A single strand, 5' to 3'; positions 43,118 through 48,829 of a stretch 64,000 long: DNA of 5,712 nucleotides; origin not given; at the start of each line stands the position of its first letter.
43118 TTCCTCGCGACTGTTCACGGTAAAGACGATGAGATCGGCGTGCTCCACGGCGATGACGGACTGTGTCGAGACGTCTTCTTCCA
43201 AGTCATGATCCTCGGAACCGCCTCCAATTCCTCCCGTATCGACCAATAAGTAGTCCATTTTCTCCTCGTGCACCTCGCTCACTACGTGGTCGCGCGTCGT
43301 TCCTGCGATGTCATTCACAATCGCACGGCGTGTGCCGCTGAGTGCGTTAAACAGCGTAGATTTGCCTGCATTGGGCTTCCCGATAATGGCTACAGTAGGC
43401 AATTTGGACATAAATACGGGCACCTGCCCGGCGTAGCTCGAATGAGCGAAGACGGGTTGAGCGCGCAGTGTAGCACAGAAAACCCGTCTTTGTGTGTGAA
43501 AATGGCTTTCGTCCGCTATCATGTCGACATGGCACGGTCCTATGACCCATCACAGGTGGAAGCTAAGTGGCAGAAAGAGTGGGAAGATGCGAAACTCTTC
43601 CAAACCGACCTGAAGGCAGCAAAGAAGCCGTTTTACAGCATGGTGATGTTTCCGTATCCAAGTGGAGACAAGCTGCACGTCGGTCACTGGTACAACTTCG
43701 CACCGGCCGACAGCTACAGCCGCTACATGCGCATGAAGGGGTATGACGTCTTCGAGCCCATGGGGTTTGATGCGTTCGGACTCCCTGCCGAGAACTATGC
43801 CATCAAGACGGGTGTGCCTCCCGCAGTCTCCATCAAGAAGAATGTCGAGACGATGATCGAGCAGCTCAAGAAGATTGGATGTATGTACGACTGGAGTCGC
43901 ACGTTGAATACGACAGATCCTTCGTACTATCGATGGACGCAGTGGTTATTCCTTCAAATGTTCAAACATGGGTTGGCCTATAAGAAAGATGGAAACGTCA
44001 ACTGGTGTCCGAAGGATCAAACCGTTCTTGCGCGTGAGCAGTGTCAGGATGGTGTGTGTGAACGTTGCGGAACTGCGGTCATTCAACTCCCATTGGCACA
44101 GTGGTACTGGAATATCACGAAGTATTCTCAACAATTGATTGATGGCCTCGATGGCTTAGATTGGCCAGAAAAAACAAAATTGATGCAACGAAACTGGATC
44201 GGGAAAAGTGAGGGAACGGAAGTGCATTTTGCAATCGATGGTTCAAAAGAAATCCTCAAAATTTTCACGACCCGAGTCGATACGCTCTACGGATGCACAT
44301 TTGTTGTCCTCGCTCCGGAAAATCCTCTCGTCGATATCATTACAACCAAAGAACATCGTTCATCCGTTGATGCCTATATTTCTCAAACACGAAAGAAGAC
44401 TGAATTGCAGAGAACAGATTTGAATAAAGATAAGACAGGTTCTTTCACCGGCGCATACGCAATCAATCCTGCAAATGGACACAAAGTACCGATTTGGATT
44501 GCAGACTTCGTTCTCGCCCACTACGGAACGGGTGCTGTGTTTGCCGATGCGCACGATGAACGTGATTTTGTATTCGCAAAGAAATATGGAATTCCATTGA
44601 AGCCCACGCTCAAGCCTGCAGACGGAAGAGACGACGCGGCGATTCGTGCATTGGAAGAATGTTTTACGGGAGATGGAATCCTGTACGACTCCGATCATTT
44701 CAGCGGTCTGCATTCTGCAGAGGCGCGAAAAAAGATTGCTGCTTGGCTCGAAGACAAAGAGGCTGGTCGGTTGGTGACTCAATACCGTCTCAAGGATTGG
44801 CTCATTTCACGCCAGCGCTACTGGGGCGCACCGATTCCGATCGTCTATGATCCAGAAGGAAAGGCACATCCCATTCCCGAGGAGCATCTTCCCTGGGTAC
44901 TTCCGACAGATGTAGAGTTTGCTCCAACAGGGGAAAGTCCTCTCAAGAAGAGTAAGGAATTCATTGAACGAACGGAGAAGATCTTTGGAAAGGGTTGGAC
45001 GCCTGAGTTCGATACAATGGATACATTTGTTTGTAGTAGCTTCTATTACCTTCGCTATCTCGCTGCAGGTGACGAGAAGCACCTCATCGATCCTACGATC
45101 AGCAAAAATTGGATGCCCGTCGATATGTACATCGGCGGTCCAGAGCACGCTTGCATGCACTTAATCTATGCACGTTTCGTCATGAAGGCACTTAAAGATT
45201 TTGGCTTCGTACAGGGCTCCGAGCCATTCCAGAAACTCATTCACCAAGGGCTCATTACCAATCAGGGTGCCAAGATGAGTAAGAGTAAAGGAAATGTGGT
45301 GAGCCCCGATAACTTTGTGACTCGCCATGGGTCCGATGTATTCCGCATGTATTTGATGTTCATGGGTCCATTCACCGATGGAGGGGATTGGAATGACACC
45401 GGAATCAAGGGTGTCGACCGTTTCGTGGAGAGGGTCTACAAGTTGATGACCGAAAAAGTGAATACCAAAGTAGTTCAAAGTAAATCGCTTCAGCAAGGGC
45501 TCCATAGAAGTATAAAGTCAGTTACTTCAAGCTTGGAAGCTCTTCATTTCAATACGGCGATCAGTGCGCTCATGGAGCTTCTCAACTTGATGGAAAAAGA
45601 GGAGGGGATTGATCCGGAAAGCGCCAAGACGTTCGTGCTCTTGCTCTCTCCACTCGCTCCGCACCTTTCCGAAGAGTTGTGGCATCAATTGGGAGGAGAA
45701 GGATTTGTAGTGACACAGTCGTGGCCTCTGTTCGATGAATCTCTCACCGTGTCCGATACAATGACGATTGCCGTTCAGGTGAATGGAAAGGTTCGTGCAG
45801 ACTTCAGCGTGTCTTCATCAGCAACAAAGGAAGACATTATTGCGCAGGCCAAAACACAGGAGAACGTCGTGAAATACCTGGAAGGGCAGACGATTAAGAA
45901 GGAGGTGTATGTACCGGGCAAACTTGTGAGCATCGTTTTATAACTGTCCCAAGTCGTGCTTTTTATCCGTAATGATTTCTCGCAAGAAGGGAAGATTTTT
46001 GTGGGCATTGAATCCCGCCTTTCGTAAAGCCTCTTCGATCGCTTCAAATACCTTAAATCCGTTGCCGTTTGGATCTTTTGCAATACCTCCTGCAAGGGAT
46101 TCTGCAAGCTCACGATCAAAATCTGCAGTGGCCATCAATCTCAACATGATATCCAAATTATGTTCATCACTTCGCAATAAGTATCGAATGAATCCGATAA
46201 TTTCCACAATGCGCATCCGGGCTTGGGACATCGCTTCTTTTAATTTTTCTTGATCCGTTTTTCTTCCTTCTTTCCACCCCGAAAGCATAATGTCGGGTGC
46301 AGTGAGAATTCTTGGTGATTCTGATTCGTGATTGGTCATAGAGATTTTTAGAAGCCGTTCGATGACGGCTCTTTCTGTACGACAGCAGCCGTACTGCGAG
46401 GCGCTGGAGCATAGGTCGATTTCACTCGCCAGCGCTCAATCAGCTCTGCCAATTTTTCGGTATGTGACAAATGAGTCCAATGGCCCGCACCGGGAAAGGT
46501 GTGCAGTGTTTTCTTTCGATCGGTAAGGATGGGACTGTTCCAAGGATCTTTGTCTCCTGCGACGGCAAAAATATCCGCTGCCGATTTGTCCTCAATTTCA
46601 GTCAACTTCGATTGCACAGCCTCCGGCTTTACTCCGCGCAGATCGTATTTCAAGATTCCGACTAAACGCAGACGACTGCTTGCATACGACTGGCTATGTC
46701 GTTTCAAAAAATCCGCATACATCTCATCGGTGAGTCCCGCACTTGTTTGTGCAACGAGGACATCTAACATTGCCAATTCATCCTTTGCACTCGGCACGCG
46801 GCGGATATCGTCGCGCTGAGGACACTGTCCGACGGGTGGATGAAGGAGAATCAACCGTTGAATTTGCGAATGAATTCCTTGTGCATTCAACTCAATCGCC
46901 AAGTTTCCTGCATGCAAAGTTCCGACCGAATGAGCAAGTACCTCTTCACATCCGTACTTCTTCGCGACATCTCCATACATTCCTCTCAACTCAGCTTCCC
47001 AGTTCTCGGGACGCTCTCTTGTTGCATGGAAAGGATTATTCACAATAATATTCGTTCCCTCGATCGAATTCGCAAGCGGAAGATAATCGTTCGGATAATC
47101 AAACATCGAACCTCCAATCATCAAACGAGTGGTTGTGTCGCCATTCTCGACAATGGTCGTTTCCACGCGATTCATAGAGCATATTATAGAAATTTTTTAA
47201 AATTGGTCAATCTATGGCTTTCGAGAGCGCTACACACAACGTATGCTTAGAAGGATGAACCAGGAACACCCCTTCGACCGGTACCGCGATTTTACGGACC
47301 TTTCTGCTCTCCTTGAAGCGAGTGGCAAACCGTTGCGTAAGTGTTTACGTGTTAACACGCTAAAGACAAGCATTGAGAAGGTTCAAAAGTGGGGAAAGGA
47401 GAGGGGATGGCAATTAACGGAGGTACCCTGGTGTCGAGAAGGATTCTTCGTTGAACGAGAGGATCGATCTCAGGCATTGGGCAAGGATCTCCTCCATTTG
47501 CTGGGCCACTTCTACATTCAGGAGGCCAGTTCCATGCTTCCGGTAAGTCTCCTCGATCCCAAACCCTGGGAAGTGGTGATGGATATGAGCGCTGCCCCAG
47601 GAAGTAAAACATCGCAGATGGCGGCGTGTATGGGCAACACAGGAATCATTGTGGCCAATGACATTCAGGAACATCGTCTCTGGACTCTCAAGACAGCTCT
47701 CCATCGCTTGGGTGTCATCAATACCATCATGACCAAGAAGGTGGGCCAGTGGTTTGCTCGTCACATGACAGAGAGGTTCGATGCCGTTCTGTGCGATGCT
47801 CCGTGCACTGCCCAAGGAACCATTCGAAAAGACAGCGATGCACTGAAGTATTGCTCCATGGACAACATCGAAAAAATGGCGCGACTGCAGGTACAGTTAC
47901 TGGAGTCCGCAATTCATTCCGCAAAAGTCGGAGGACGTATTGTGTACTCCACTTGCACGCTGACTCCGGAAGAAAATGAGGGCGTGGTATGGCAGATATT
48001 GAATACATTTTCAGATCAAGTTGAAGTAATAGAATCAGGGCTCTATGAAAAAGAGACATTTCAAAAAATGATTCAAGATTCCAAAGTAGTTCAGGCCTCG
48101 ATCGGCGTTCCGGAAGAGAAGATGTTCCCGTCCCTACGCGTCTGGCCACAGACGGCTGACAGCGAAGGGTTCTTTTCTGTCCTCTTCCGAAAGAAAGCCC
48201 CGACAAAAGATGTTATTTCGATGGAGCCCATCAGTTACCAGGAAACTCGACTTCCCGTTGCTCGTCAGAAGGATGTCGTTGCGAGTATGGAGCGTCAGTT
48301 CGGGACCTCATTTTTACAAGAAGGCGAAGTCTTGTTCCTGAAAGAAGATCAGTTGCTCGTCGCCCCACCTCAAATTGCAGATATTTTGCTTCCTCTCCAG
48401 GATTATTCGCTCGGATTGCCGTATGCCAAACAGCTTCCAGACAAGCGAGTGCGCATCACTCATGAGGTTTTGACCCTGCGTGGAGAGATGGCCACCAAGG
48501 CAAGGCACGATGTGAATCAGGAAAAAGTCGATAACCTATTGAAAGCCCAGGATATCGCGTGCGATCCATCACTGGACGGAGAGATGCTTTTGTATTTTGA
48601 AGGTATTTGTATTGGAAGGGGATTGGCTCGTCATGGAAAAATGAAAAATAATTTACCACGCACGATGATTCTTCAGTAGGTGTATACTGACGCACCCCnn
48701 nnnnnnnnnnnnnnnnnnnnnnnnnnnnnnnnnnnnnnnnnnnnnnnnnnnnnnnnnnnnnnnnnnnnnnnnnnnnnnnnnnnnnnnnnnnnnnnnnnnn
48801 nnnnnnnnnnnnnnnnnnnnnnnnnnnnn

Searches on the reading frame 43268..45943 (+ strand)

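Call 12: search_protein_families(library=pfam, proteins=[window:43268-45943:+], max_evalue=0.001)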
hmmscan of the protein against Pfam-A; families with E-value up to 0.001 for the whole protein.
window:43268-45943:+ (891 aa): 5 families
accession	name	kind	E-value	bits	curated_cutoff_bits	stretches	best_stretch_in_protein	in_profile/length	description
PF13603.12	tRNA-synt_1_2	-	4.8e-62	209.2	25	1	308-495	1-185/185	Leucyl-tRNA synthetase, editing domain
PF00133.28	tRNA-synt_1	-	4.5e-42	144.7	22.7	3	508-697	228-403/414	tRNA synthetases class I (I, L, M and V)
PF09334.17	tRNA-synt_1g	-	3.6e-30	105.5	20.1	2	128-269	7-144/391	tRNA synthetases class I (M)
PF08264.19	Anticodon_1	-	1e-18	68.1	25.1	1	744-855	7-145/148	Anticodon-binding domain of tRNA ligase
PF01406.26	tRNA-synt_1e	-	3.5e-06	27.1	27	1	650-697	234-281/301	tRNA synthetases class I (C) catalytic domain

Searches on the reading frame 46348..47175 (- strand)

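Call 13: search_protein_families(library=pfam, proteins=[window:46348-47175:-], max_evalue=0.001)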
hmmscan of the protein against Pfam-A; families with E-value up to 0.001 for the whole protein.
window:46348-47175:- (275 aa): 1 family
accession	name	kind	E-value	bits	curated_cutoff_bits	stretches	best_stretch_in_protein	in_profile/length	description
PF12697.13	Abhydrolase_6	-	7.7e-07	30.4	26.3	1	43-244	31-216/217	Alpha/beta hydrolase family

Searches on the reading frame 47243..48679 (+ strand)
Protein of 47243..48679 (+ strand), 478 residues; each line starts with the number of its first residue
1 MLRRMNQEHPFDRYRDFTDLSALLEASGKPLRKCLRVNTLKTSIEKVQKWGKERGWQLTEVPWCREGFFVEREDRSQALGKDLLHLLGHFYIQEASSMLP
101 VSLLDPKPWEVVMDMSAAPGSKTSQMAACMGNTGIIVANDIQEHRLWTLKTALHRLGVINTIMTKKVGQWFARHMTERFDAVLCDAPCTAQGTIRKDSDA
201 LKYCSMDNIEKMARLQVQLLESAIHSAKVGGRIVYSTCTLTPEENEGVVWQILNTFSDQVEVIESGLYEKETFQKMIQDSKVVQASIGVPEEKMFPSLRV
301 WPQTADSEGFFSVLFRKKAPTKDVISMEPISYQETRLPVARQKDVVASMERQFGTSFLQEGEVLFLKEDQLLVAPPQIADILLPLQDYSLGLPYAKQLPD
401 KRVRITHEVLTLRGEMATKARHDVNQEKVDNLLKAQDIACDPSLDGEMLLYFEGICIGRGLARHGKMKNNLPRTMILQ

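Call 13: search_protein_families(library=pfam, proteins=[window:47243-48679:+], max_evalue=0.001)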
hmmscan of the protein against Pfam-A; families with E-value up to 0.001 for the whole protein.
window:47243-48679:+ (478 aa): 6 families
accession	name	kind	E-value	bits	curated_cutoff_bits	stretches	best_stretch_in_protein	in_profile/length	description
PF01189.24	Methyltr_RsmB-F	-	2.7e-47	161.5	27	1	102-314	2-197/199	16S rRNA methyltransferase RsmB/F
PF17125.10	Methyltr_RsmF_N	-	4.1e-17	62.8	34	1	19-95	16-86/86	N-terminal domain of 16S rRNA methyltransferase RsmF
PF01728.25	FtsJ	-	2.1e-06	28.2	24.1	1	108-267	21-166/181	FtsJ-like methyltransferase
PF13636.12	Methyltranf_PUA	-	5.1e-05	23.7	27.6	1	436-473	8-45/49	RNA-binding PUA-like domain of methyltransferase RsmF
PF22458.1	RsmF-B_ferredox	-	0.00015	22.3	27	1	20-72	17-69/74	Methyltr_RsmF/B-like, ferredoxin-like domain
PF13847.12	Methyltransf_31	-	0.00065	19.8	27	0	111-239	6-113/145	Methyltransferase domain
